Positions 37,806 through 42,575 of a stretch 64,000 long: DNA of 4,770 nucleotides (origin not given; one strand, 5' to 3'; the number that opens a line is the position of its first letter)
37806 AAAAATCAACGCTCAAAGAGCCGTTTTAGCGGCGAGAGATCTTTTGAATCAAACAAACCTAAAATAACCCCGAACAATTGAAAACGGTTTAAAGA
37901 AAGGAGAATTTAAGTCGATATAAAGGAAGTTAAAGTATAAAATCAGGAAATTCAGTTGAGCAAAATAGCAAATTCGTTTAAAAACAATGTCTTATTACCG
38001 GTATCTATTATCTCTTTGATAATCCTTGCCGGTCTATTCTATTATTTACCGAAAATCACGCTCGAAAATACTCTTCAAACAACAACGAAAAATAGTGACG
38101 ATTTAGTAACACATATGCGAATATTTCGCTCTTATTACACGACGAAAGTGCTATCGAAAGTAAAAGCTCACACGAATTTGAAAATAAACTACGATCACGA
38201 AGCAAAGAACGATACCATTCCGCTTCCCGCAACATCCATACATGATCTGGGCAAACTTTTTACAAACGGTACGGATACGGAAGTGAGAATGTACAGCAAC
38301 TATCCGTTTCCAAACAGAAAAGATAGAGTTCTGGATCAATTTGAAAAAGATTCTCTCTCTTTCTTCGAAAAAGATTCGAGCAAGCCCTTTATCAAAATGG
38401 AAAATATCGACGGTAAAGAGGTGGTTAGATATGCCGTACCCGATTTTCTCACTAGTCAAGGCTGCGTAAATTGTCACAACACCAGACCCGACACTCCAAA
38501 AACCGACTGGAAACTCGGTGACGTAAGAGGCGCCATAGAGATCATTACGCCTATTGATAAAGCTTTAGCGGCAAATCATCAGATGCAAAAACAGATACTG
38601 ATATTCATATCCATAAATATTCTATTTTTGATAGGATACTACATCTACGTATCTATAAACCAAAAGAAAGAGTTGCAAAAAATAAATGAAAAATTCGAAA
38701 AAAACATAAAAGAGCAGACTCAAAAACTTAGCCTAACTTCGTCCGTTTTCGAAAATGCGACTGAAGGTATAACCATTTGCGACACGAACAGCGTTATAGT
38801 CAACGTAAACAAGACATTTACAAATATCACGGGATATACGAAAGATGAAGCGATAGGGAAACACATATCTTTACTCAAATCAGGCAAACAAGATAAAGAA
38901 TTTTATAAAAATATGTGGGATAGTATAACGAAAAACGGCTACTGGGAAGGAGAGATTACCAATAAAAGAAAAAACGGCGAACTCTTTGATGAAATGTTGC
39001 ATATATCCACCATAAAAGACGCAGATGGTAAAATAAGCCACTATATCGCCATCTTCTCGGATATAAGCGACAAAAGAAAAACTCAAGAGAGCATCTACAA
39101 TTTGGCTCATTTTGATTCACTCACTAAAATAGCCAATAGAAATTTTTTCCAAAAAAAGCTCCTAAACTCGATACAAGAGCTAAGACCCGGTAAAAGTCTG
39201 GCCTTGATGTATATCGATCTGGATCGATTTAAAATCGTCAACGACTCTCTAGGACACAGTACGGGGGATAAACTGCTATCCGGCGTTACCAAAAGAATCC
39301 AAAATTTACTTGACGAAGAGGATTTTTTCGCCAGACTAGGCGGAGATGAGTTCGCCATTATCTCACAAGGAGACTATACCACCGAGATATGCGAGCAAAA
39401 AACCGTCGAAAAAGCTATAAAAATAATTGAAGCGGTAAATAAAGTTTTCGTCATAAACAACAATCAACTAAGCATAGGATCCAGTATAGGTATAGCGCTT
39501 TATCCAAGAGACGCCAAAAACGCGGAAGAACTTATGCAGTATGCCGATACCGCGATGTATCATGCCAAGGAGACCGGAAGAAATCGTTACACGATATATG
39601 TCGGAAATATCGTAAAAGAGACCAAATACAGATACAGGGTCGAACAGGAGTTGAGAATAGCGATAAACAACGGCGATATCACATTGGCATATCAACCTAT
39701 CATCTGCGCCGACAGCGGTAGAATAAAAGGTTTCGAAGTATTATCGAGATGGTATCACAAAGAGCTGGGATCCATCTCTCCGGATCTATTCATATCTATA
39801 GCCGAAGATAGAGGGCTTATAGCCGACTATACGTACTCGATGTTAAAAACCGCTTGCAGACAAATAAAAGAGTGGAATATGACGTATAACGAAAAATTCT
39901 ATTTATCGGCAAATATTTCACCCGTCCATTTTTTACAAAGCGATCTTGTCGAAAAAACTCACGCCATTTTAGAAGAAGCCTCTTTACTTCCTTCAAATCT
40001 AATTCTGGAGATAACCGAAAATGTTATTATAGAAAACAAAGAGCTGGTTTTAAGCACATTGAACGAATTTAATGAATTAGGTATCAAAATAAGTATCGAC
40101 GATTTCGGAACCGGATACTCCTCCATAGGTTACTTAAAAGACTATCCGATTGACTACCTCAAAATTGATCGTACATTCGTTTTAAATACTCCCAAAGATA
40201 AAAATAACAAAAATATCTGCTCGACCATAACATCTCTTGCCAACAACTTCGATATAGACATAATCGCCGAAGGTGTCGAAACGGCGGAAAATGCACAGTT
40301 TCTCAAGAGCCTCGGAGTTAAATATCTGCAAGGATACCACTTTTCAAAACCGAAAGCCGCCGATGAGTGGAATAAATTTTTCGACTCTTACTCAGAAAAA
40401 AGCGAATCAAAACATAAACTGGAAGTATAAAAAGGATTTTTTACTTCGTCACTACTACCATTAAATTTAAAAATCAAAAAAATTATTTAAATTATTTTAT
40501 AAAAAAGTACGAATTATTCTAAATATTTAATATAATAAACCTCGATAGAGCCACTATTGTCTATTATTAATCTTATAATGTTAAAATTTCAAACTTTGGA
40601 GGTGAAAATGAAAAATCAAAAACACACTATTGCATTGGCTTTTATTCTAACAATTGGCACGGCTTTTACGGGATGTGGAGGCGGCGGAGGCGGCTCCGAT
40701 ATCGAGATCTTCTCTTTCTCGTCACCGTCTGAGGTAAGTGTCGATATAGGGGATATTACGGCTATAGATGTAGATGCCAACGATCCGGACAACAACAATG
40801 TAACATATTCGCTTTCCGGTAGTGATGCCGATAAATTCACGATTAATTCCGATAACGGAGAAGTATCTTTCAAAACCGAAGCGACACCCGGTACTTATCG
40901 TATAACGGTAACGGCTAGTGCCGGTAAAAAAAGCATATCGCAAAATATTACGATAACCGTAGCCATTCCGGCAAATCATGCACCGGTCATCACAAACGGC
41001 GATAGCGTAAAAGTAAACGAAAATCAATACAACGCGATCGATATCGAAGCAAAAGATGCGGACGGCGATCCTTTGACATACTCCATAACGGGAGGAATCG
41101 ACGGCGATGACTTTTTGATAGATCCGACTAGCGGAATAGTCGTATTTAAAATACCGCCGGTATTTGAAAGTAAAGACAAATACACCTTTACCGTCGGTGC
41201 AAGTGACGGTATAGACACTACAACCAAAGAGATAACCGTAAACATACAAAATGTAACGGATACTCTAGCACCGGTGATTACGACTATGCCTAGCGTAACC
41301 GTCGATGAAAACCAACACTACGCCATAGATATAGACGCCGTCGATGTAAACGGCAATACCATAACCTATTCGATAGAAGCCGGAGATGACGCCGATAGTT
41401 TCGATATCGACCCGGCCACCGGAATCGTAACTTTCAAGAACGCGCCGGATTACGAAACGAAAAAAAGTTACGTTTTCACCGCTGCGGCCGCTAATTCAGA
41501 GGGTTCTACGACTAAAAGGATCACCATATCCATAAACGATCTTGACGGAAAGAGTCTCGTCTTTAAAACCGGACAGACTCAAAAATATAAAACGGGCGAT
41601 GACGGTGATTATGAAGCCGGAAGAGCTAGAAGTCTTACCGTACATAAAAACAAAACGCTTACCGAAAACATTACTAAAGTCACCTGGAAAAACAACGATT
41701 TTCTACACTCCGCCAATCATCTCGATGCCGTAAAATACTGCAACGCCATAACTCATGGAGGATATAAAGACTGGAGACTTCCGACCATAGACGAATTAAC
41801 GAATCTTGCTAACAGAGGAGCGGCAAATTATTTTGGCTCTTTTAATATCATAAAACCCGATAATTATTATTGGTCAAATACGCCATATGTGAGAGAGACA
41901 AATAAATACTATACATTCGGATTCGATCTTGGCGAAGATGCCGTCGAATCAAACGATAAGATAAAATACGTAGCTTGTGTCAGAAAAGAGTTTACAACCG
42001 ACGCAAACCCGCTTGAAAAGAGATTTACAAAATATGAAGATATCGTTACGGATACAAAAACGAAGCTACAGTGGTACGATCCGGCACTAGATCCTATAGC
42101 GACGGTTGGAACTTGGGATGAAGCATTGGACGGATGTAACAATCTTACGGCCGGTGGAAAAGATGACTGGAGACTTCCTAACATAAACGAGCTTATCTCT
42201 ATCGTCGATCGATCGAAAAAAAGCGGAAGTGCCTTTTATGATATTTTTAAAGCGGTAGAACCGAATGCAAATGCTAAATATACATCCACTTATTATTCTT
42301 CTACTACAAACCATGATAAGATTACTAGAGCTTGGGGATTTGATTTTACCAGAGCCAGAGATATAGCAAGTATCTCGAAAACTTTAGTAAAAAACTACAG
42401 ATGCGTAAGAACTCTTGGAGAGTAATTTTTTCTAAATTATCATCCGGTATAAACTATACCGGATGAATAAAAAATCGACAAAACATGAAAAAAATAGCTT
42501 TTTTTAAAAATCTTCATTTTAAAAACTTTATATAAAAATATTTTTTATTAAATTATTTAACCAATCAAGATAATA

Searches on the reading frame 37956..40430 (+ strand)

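Call 73: search_protein_families(library=pfam, proteins=[window:37956-40430:+], max_evalue=0.00001)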
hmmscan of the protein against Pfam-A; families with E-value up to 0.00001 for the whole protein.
window:37956-40430:+ (824 aa): 6 families
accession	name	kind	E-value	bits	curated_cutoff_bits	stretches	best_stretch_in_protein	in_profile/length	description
PF00563.25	EAL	-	3.4e-71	239.8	31.3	1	564-799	2-236/236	EAL domain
PF00990.26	GGDEF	-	1.1e-44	152.5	23.8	1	384-544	1-161/161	Diguanylate cyclase, GGDEF domain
PF11845.13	Tll0287-like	-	1.7e-20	74.4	24.1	1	40-199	5-144/144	Tll0287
PF13426.13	PAS_9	-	5.8e-20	71.9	27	1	270-372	2-103/103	PAS domain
PF00989.32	PAS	-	2.3e-11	44.2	22.6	1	262-370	4-113/113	PAS fold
PF08447.18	PAS_3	-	1.3e-07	32.2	25.6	1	282-366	2-88/89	PAS fold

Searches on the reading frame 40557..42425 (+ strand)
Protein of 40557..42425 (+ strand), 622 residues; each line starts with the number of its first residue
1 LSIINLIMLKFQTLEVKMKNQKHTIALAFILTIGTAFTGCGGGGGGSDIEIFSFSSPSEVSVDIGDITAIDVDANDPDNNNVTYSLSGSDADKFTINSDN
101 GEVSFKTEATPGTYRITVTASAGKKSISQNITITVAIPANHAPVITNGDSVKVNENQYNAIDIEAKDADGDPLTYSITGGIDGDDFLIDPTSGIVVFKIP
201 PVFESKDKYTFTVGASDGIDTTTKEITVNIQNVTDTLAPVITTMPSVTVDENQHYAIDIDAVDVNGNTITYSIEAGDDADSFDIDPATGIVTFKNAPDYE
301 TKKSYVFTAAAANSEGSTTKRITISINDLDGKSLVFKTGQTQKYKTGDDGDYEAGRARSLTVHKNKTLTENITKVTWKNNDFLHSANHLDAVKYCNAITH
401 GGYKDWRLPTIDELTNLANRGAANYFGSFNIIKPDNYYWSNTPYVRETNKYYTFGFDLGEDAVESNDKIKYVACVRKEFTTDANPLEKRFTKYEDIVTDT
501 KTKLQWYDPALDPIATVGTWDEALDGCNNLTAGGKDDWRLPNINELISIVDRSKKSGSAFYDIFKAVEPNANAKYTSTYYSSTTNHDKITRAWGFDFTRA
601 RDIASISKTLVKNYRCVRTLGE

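Call 73: search_protein_families(library=pfam, proteins=[window:40557-42425:+], max_evalue=0.00001)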
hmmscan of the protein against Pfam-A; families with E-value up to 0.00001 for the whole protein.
window:40557-42425:+ (622 aa): 4 families
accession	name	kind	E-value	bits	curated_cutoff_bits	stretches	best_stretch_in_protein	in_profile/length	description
PF07603.17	Lcl_C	-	1.5e-40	138.6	34.9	2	496-618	2-117/117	Lcl C-terminal domain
PF00028.23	Cadherin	-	6.9e-24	84.5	28.8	2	58-136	9-91/93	Cadherin domain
PF05345.18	He_PIG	-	4.2e-09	37.2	24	0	56-136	6-96/96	Putative Ig domain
PF23592.1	Cadherin_CELSR2_9th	-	7e-06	26.5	36.8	0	60-109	25-71/100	CELSR2-like, ninth cadherin domain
